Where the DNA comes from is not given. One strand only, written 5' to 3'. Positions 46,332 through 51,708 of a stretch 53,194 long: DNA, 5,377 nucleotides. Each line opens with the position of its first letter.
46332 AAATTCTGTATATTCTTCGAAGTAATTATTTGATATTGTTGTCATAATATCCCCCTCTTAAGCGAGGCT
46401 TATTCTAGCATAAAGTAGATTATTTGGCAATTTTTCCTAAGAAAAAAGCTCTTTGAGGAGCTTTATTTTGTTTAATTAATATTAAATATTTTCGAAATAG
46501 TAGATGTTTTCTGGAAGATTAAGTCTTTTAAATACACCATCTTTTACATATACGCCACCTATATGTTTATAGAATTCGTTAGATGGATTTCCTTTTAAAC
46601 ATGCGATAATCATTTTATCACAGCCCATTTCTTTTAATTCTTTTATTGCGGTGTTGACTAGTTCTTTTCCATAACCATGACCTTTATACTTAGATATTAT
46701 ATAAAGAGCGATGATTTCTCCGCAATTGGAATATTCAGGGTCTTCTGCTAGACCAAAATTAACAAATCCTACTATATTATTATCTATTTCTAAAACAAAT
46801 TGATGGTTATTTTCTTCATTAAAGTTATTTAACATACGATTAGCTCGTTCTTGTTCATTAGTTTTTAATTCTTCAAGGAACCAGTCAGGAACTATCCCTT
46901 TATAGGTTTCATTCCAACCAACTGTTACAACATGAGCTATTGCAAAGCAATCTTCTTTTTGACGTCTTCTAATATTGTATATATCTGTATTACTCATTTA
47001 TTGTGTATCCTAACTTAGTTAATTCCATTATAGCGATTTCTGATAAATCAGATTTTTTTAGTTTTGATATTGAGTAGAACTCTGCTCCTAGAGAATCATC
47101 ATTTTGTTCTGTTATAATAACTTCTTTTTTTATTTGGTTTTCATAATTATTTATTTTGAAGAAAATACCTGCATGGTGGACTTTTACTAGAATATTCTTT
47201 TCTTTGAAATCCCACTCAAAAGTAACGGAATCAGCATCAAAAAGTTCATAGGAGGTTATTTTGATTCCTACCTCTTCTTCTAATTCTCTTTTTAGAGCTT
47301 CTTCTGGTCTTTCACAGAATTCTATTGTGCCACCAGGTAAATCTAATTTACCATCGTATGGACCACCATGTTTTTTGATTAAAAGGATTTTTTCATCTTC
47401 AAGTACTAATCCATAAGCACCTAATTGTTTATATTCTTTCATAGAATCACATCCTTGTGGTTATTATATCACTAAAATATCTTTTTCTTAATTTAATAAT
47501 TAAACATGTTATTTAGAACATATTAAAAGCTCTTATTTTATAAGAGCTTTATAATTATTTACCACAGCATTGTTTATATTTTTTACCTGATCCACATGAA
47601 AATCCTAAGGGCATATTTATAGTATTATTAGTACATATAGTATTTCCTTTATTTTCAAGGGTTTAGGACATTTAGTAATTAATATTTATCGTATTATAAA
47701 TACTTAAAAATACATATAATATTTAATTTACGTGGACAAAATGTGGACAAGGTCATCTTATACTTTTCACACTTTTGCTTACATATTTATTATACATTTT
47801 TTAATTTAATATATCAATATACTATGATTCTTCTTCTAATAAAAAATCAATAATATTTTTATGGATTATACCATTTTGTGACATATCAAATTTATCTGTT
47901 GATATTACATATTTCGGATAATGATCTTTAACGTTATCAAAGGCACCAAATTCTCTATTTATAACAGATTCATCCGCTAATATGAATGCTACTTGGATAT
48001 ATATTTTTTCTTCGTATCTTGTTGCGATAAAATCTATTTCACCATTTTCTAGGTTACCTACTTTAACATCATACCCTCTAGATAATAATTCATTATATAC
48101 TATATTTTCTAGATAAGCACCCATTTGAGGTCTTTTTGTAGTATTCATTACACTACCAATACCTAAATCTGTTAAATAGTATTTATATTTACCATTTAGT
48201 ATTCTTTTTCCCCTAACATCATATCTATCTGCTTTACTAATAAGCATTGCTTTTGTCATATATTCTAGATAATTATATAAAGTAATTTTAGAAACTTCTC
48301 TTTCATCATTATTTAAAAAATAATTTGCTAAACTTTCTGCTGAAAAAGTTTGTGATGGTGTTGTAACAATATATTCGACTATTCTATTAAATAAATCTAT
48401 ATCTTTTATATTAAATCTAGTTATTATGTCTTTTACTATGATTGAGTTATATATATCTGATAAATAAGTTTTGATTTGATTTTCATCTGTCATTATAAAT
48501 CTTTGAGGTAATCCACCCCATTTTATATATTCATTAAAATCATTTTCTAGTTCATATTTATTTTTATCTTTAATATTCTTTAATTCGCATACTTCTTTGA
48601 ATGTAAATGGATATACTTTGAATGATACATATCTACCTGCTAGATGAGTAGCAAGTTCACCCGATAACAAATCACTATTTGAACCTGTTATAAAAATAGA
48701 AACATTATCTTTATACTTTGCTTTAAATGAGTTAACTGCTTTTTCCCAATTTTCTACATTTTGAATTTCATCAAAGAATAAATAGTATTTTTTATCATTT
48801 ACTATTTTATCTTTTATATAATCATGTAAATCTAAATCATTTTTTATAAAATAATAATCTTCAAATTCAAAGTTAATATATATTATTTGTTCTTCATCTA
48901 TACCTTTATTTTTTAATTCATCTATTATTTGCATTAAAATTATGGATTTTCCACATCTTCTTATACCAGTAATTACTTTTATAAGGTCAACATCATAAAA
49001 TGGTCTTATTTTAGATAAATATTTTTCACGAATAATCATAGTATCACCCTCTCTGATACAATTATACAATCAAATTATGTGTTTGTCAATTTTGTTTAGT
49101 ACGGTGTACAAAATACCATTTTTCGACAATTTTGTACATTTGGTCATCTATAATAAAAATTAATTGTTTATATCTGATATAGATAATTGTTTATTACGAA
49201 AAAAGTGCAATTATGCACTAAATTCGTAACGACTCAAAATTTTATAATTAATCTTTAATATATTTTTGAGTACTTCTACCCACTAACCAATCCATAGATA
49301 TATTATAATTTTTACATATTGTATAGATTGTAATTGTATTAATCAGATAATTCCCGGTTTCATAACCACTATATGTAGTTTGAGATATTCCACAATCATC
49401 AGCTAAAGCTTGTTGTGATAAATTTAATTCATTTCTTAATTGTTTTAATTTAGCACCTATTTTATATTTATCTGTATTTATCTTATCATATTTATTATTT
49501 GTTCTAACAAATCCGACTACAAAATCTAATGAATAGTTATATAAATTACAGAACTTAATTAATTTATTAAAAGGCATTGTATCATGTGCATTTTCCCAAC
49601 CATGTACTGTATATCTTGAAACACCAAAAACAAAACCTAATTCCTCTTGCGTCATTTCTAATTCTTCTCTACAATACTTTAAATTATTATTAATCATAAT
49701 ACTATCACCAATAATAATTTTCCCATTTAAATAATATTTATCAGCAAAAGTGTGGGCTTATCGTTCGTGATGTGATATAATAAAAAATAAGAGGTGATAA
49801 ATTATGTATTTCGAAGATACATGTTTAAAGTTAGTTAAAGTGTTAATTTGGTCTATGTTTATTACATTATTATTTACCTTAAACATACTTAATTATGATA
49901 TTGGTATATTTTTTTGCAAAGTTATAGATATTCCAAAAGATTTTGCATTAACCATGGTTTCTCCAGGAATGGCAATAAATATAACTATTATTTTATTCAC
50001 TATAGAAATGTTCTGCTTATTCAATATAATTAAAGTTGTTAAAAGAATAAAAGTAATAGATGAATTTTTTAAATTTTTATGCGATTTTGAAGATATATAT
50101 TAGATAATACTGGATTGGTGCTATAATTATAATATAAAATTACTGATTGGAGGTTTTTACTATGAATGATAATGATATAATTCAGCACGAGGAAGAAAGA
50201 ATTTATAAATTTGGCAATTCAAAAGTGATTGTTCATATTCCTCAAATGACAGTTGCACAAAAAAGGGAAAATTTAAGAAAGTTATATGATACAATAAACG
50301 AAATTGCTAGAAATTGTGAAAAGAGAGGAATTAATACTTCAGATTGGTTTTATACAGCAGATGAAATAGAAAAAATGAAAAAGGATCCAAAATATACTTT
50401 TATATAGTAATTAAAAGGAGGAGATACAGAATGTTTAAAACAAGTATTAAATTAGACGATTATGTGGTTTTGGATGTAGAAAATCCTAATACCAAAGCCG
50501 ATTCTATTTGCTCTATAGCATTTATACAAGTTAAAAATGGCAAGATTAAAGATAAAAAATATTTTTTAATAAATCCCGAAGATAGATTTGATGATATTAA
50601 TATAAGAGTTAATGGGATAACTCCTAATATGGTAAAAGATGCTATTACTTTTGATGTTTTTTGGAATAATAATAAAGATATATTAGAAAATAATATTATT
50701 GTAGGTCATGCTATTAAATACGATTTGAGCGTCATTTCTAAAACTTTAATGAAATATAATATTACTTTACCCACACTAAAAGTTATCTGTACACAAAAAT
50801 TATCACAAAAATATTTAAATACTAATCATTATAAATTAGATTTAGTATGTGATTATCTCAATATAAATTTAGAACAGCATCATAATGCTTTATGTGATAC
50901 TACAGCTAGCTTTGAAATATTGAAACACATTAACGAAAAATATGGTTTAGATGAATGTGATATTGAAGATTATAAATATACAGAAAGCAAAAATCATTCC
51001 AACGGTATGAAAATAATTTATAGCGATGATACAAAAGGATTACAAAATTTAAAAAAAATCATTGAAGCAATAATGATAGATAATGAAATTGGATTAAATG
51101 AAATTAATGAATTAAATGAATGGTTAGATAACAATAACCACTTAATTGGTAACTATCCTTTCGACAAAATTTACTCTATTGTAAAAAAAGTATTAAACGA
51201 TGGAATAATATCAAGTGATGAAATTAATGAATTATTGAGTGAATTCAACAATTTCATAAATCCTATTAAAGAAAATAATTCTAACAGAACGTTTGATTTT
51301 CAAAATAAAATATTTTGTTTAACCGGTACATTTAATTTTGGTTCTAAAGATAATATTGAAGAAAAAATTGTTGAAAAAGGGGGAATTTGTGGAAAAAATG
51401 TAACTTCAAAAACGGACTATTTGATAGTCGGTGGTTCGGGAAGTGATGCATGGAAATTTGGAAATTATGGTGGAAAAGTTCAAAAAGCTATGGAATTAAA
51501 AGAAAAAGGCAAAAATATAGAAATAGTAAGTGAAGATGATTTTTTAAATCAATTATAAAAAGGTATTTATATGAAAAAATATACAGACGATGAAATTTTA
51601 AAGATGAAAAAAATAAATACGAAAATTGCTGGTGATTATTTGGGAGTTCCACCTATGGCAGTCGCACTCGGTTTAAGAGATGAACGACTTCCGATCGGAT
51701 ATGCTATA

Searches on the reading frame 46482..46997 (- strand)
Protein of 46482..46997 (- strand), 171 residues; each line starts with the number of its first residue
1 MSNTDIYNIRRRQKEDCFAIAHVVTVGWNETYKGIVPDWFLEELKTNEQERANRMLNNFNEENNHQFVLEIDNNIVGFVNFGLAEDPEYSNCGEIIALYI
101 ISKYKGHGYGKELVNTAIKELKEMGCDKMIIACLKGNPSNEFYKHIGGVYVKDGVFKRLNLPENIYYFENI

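Call 26: search_protein_families(library=pfam, proteins=[window:46482-46997:-], max_evalue=0.0001)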
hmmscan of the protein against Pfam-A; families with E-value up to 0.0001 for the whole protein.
window:46482-46997:- (171 aa): 5 families
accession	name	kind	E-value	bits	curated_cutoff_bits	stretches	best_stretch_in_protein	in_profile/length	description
PF00583.31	Acetyltransf_1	-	1.6e-18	67.5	20.7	1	37-147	10-115/116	Acetyltransferase (GNAT) family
PF13508.13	Acetyltransf_7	-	1.7e-10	41.6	27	1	63-147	2-81/84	Acetyltransferase (GNAT) domain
PF13673.13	Acetyltransf_10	-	1.2e-08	35.4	23.6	1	52-147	19-106/128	Acetyltransferase (GNAT) domain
PF08445.16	FR47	-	6.6e-08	32.9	22.1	1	90-148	19-77/86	FR47-like protein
PF13302.13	Acetyltransf_3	-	9.6e-07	30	25.4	1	49-138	38-126/138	Acetyltransferase (GNAT) domain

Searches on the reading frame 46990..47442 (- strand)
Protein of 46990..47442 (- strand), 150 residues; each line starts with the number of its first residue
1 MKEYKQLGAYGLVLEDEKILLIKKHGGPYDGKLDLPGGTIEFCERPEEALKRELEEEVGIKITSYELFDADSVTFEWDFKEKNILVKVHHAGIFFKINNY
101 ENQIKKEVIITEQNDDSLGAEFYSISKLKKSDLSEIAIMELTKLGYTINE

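Call 26: search_protein_families(library=pfam, proteins=[window:46990-47442:-], max_evalue=0.0001)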
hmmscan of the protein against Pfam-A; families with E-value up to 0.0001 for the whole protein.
window:46990-47442:- (150 aa): 2 families
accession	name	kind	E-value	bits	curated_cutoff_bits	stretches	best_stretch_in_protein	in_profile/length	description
PF00293.34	NUDIX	-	1.6e-13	51.2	21.1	1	9-128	5-118/134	NUDIX domain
PF22327.2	Nudt16-like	-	1e-06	29.2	27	1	29-84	31-86/161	U8 snoRNA-decapping enzyme-like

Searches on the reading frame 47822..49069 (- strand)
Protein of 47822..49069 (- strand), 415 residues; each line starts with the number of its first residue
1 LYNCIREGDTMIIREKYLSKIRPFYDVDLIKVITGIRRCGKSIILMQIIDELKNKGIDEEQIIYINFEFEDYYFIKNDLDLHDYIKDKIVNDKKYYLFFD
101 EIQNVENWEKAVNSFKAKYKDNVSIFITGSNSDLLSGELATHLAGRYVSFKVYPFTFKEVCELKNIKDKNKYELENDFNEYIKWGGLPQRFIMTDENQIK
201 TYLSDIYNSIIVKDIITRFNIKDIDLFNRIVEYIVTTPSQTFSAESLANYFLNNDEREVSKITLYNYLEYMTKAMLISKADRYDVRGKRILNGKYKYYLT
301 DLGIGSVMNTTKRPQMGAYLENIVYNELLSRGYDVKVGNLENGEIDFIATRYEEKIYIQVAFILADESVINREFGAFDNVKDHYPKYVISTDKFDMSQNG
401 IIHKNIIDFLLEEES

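Call 26: search_protein_families(library=pfam, proteins=[window:47822-49069:-], max_evalue=0.0001)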
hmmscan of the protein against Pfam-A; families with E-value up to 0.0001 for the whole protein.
window:47822-49069:- (415 aa): 3 families
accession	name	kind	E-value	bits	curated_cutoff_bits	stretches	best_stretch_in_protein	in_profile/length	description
PF13173.12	AAA_14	-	1.1e-37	129.3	27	1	30-161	4-129/129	AAA domain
PF13635.12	DUF4143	-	2.7e-16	60.2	28.1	1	213-360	2-157/160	Domain of unknown function (DUF4143)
PF01637.24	ATPase_2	-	1.2e-06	29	33.2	0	14-73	4-65/225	ATPase domain predominantly from Archaea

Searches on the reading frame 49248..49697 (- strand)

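Call 26: search_protein_families(library=pfam, proteins=[window:49248-49697:-], max_evalue=0.0001)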
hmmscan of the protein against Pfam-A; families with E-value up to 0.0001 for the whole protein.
window:49248-49697:- (149 aa): 5 families
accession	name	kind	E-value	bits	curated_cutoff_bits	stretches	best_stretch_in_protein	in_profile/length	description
PF01381.28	HTH_3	-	2.8e-25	88.5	23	2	84-138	1-55/55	Helix-turn-helix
PF12844.13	HTH_19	-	1.2e-17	64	30.2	1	81-139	1-59/64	Helix-turn-helix domain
PF13560.12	HTH_31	-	4.4e-14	53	27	1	80-117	2-39/64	Helix-turn-helix domain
PF13443.12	HTH_26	-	4.1e-09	37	22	0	83-135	1-54/63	Cro/C1-type HTH DNA-binding domain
PF15731.11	MqsA_antitoxin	-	1.1e-05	26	30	0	72-117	63-107/131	Antitoxin component of bacterial toxin-antitoxin system, MqsA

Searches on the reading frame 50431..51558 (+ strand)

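Call 26: search_protein_families(library=pfam, proteins=[window:50431-51558:+], max_evalue=0.0001)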
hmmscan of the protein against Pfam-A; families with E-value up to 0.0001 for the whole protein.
window:50431-51558:+ (375 aa): 3 families
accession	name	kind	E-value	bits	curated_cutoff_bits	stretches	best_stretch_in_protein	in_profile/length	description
PF00929.31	RNase_T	-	2.7e-19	70.8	24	1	12-164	1-164/164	Exonuclease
PF00533.33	BRCT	-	1.4e-08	35.3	21.3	1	289-372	5-75/78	BRCA1 C Terminus (BRCT) domain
PF21762.3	DEDDh_C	-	7.4e-06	26.7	27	1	67-160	88-181/188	DNA polymerase III subunit epsilon-like, C-terminal domain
